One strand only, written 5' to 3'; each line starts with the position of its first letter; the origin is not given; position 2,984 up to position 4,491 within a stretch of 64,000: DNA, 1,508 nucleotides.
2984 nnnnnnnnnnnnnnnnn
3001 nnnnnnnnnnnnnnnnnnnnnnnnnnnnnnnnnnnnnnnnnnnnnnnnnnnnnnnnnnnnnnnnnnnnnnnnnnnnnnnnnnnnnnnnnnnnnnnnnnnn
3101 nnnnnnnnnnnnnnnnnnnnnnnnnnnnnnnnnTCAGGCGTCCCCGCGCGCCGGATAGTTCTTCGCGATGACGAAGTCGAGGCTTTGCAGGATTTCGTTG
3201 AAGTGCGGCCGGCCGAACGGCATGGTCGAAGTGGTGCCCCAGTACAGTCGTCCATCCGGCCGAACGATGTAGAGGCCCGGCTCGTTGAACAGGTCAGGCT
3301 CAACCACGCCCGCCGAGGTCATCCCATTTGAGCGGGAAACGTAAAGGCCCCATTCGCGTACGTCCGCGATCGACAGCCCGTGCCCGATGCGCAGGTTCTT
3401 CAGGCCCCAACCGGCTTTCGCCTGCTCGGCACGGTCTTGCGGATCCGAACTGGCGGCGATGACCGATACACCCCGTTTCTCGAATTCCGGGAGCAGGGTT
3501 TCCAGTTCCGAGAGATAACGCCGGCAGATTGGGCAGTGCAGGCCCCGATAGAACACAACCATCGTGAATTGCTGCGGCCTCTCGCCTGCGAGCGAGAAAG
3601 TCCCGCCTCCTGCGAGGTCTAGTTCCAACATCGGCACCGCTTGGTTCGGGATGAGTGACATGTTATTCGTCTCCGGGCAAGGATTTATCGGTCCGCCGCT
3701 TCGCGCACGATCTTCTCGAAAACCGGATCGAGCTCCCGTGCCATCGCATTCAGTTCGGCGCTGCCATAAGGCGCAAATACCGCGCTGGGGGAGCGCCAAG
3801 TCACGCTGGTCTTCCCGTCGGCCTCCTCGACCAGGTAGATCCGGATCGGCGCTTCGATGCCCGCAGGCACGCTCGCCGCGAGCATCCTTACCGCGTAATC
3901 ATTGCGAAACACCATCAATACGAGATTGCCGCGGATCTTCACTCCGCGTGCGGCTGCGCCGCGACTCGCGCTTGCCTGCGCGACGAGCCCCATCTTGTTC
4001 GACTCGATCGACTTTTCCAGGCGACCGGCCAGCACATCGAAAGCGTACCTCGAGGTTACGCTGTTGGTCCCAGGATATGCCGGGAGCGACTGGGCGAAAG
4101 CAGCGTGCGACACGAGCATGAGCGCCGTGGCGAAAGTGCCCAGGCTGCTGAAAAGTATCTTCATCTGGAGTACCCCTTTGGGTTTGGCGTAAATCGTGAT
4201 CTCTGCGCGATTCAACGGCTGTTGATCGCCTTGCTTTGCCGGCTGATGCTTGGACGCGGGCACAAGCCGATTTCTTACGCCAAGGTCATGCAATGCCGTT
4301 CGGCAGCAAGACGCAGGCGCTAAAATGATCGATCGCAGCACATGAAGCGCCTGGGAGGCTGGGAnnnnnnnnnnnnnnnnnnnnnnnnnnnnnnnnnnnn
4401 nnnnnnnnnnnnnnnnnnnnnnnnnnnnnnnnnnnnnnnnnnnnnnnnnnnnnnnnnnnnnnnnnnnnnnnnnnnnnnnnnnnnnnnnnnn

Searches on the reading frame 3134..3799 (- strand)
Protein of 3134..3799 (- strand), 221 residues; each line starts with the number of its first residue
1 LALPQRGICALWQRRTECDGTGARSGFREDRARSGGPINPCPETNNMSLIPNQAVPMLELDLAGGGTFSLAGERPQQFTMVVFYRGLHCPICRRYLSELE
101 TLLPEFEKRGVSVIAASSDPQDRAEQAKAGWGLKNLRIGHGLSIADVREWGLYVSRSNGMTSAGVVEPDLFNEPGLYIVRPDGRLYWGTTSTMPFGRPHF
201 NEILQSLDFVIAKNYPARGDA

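Call 74: search_protein_families(library=pfam, proteins=[window:3134-3799:-], max_evalue=0.05)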
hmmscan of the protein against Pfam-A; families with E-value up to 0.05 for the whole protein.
window:3134-3799:- (221 aa): 3 families
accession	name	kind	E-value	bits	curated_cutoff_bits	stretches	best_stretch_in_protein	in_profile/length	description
PF00578.27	AhpC-TSA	-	1.7e-12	47.8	26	1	52-185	2-121/124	AhpC/TSA family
PF08534.16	Redoxin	-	1.3e-08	35.2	26.6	1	52-136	3-89/148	Redoxin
PF13905.12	Thioredoxin_8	-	0.04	14.7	27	0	80-125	4-49/94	Thioredoxin-like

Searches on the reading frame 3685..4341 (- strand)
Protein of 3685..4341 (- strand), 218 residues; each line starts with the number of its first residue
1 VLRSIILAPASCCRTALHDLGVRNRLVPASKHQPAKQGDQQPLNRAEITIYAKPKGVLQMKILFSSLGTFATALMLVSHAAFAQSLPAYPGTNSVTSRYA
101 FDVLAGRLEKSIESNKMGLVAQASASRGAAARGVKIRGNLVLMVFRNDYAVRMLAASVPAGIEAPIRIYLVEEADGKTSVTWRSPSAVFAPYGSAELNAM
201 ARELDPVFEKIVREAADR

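Call 74: search_protein_families(library=pfam, proteins=[window:3685-4341:-], max_evalue=0.05)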
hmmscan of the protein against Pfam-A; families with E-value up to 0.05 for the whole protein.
window:3685-4341:- (218 aa): 1 family
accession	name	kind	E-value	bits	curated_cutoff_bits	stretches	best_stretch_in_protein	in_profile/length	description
PF03625.19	DUF302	-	7.3e-07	29.4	23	1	128-185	6-63/63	Domain of unknown function DUF302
